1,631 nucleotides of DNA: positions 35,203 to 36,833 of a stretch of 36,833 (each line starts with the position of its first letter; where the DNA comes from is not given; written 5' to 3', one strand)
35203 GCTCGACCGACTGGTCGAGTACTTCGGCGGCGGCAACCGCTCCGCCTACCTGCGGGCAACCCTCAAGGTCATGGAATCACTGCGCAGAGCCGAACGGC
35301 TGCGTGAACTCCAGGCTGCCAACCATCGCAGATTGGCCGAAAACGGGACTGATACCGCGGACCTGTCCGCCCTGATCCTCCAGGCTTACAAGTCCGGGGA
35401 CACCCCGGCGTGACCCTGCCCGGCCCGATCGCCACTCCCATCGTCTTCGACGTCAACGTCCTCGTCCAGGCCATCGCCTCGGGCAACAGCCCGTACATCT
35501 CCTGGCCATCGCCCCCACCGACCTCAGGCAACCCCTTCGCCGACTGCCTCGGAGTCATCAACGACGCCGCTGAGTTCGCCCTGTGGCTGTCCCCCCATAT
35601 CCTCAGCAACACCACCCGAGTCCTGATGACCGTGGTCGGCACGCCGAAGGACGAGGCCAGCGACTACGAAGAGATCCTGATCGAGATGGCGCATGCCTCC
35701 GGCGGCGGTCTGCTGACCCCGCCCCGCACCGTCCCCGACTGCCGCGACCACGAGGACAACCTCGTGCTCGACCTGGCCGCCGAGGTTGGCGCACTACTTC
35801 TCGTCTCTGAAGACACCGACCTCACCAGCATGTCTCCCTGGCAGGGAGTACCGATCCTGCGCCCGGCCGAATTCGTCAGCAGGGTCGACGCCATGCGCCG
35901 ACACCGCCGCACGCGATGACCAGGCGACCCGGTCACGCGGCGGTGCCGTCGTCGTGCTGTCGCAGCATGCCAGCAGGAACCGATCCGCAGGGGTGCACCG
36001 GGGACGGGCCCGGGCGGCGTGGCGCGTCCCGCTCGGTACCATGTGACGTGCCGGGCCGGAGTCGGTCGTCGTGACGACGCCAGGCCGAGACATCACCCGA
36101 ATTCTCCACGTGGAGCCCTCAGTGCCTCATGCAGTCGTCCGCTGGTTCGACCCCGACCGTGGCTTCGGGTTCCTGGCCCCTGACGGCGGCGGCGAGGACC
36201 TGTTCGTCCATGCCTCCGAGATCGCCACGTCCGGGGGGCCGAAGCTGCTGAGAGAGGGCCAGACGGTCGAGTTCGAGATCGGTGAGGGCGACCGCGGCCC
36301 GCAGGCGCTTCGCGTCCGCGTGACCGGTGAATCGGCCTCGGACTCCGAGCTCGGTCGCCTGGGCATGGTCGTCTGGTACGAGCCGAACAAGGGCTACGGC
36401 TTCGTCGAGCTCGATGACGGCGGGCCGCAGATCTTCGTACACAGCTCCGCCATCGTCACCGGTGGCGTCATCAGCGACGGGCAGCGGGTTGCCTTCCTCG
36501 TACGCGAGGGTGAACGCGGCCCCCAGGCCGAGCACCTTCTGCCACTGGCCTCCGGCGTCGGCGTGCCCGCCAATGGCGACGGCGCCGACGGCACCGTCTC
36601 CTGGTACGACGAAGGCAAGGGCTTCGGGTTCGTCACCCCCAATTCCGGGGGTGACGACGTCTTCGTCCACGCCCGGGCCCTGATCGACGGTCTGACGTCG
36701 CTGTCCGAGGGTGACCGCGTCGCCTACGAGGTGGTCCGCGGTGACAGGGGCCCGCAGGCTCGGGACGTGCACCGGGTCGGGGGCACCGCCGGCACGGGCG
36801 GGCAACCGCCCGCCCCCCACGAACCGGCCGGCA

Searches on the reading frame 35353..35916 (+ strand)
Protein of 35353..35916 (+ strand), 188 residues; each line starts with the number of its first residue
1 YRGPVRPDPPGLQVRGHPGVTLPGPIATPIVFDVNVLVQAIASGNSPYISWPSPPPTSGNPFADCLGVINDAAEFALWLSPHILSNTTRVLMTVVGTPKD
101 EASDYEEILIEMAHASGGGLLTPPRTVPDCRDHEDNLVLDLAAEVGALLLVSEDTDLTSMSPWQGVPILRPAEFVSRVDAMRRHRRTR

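Call 10: search_protein_families(library=pfam, proteins=[window:35353-35916:+], max_evalue=0.01)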
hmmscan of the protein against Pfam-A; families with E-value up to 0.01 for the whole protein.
window:35353-35916:+ (188 aa): 1 family
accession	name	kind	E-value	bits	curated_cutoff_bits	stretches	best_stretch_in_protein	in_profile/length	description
PF13470.12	PIN_3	-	1.4e-07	32.7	27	1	30-155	2-114/115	PIN domain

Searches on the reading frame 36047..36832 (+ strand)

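Call 10: search_protein_families(library=pfam, proteins=[window:36047-36832:+], max_evalue=0.01)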
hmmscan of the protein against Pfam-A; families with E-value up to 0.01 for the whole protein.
window:36047-36832:+ (262 aa): 4 families
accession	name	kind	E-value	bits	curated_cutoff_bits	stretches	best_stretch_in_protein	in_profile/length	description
PF00313.28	CSD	-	6.2e-59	196.2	27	3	181-243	2-65/66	'Cold-shock' DNA-binding domain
PF08206.17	OB_RNB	-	4e-16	58.9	24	2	38-60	8-30/58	Ribonuclease B OB domain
PF22707.2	S1CSD-TOTE-2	-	1.5e-06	28.6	27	0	189-211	10-26/60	S1/CSD-like domain 2 of the TOTE conflict systems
PF00575.29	S1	-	3.5e-05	24.5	22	0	47-83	25-64/74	S1 RNA binding domain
